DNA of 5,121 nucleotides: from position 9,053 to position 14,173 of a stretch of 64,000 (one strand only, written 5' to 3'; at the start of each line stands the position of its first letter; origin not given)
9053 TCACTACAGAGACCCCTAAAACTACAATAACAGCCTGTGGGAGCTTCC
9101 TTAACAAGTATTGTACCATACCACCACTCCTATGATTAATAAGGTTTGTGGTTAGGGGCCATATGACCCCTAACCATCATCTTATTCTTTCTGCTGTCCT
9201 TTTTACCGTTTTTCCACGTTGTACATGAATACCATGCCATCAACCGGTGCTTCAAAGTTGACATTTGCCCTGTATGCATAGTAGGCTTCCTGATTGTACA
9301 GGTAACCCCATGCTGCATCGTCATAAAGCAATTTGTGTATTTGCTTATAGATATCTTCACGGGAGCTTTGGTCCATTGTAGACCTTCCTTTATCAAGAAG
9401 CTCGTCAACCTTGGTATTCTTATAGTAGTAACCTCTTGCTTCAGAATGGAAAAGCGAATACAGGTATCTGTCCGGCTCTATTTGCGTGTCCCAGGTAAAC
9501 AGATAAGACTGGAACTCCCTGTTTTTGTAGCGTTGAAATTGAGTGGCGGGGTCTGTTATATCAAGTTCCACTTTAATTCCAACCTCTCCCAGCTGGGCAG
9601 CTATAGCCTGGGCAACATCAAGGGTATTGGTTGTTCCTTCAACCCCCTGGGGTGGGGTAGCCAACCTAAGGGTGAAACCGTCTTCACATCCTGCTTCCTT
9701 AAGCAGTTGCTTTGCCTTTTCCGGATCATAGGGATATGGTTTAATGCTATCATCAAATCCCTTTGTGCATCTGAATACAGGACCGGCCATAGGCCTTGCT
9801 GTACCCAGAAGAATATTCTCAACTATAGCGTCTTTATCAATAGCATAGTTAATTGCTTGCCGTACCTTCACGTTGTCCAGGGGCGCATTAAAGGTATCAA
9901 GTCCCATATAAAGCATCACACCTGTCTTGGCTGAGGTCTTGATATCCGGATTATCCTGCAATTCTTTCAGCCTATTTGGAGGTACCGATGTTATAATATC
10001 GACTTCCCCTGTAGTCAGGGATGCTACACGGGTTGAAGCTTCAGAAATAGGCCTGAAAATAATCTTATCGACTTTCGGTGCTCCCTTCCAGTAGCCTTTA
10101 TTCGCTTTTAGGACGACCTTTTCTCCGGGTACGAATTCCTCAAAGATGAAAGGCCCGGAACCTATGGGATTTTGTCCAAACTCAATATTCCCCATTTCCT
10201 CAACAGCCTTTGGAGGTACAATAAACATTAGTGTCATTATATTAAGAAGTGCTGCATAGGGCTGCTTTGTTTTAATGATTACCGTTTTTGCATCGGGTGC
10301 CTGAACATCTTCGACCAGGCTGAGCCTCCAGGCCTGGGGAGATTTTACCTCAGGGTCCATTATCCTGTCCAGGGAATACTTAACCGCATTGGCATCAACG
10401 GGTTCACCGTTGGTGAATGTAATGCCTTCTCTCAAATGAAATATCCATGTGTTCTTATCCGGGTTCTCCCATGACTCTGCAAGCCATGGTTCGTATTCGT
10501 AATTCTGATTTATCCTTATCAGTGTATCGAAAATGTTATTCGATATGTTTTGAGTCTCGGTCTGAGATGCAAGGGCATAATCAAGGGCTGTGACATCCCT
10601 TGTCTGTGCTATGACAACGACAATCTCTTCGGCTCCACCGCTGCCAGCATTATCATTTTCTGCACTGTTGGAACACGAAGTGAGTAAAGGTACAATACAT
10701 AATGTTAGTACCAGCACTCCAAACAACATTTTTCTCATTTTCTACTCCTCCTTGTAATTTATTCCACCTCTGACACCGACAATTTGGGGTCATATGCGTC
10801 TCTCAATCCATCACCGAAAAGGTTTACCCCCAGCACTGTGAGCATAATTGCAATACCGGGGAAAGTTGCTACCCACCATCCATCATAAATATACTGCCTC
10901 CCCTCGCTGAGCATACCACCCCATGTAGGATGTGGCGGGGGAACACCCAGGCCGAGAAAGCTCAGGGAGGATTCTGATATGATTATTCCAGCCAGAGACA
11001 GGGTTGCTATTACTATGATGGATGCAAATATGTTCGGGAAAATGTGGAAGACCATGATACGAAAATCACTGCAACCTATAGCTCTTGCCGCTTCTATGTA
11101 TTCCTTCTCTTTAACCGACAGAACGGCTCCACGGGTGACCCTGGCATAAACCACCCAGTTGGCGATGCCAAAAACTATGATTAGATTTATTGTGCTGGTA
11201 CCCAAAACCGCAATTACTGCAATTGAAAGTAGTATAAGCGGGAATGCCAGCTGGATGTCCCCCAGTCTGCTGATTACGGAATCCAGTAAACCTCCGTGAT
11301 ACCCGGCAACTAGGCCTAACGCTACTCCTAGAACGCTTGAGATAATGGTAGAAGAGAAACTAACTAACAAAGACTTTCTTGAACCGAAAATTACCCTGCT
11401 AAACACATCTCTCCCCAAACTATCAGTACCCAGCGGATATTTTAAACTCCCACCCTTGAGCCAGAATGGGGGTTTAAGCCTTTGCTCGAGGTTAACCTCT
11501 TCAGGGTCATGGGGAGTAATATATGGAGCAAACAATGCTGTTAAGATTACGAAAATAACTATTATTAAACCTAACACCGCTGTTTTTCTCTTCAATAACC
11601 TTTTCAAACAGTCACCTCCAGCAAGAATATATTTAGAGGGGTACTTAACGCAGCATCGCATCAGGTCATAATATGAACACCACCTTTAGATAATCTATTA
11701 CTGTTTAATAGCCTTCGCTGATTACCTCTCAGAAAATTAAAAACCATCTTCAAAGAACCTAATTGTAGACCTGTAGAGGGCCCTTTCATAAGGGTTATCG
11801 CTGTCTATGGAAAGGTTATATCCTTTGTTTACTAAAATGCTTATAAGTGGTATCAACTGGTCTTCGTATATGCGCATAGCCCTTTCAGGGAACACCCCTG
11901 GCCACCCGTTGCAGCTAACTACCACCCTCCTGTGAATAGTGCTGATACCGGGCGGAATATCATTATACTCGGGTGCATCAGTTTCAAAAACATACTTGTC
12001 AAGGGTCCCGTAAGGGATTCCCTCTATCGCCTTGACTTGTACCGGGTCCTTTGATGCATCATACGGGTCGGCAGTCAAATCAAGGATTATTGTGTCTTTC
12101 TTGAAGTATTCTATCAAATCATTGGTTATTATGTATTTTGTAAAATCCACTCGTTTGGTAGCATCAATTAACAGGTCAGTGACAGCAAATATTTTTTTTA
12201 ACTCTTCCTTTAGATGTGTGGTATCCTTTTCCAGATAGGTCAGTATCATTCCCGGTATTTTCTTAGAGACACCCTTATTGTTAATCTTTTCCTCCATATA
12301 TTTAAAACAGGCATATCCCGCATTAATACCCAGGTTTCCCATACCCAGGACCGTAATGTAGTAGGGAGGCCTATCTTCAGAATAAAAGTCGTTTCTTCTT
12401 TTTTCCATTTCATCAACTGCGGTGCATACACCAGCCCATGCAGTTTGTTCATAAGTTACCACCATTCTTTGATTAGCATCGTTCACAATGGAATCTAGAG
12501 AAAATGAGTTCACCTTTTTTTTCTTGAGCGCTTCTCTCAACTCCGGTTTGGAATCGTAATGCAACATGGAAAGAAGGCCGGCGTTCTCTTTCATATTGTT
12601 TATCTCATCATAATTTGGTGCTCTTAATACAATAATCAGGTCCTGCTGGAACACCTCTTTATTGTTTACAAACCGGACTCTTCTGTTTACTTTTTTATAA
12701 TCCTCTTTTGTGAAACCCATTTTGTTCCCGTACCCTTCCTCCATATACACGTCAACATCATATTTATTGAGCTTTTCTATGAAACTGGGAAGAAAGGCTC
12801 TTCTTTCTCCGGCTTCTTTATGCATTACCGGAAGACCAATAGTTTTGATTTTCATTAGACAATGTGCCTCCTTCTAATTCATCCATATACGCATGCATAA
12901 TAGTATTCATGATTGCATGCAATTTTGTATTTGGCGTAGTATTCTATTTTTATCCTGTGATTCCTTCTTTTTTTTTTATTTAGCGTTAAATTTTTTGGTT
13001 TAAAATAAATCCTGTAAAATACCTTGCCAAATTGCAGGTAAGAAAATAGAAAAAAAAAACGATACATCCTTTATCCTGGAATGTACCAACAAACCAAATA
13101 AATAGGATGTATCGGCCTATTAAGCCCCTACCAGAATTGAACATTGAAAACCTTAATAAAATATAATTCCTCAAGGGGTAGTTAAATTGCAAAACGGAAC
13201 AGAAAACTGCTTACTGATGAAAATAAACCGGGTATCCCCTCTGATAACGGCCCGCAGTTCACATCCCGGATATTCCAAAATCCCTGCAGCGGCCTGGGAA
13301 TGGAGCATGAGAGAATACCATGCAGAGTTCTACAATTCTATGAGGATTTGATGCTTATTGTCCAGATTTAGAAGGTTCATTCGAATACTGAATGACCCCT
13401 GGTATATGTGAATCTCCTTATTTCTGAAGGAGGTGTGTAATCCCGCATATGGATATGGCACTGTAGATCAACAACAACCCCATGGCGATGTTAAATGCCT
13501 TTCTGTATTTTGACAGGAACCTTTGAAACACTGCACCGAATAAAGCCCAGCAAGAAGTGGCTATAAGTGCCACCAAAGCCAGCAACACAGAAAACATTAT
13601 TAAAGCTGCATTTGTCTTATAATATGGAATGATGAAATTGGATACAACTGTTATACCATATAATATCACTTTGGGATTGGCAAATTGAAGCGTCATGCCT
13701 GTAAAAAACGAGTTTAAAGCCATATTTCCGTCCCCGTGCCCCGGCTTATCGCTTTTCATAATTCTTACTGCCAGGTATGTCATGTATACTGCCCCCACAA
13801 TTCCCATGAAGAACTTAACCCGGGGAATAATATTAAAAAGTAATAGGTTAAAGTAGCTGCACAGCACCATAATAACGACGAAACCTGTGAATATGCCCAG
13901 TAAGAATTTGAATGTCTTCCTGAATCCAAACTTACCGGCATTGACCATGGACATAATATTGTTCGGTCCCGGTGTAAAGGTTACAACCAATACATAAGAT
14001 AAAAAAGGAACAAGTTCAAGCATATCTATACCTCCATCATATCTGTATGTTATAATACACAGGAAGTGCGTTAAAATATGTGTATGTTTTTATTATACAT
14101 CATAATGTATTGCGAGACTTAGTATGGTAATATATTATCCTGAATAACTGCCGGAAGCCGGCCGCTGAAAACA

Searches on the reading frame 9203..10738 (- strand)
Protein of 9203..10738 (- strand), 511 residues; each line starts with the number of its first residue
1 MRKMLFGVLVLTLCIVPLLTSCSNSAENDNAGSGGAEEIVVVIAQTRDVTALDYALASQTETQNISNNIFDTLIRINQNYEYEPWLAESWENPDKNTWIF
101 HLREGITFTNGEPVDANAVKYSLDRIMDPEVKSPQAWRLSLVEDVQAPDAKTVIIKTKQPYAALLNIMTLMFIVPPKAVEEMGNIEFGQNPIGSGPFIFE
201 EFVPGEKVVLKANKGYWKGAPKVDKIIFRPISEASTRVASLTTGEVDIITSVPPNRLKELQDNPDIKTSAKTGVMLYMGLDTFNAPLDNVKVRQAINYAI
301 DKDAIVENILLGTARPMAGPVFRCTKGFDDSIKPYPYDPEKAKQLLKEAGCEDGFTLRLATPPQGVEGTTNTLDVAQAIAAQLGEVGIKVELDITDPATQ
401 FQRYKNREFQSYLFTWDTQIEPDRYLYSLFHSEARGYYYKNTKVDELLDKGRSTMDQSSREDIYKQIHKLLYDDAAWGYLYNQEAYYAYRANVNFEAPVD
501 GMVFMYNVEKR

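Call 28: search_protein_families(library=pfam, max_evalue=0.00001, proteins=[window:9203-10738:-])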
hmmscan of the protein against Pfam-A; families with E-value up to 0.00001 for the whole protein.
window:9203-10738:- (511 aa): 1 family
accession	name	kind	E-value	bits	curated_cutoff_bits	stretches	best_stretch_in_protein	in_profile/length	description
PF00496.27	SBP_bac_5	-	5.5e-103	345.4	32.4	1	81-434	1-365/368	Bacterial extracellular solute-binding proteins, family 5 Middle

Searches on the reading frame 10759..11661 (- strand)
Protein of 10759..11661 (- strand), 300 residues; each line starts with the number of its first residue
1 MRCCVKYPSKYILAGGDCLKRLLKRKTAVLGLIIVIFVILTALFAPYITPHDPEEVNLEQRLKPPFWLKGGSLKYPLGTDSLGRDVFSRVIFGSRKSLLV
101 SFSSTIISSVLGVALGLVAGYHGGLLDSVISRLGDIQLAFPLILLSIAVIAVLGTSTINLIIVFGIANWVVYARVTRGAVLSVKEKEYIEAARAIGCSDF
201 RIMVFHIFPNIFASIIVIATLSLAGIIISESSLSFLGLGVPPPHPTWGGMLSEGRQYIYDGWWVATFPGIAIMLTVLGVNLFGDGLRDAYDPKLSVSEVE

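Call 28: search_protein_families(library=pfam, max_evalue=0.00001, proteins=[window:10759-11661:-])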
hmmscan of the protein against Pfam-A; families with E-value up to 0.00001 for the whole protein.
window:10759-11661:- (300 aa): 2 families
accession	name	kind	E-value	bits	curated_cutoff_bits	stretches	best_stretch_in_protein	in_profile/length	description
PF00528.27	BPD_transp_1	-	4.6e-31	108.4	26.4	1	112-295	1-183/184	Binding-protein-dependent transport system inner membrane component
PF12911.12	OppC_N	-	5.6e-15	55.4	23.9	1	17-65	5-53/53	N-terminal TM domain of oligopeptide transport permease C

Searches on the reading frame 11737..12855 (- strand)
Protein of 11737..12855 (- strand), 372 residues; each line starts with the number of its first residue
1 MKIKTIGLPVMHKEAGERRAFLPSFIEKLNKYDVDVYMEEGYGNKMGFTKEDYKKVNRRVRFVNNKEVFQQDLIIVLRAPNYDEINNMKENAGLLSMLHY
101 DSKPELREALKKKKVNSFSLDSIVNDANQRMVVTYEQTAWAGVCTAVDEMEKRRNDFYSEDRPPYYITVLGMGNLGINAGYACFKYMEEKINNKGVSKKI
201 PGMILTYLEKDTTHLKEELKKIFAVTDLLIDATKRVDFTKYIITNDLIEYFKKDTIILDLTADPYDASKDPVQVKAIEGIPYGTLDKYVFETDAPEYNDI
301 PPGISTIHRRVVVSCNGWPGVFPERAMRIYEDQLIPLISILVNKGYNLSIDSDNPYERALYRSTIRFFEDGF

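Call 28: search_protein_families(library=pfam, max_evalue=0.00001, proteins=[window:11737-12855:-])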
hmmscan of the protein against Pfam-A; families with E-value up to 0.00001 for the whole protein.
window:11737-12855:- (372 aa): 1 family
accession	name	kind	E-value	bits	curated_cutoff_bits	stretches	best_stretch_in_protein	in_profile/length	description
PF05222.21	AlaDh_PNT_N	-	6.6e-19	68.9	30.4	1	16-133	9-128/136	Alanine dehydrogenase/PNT, N-terminal domain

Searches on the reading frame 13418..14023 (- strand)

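Call 58: search_protein_families(library=pfam, max_evalue=0.00001, proteins=[window:13418-14023:-])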
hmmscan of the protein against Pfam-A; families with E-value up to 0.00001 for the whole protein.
window:13418-14023:- (201 aa): 1 family
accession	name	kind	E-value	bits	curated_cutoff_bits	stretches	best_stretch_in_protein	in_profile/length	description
PF01810.24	LysE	-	1e-18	68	25.6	1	13-190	2-187/193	LysE type translocator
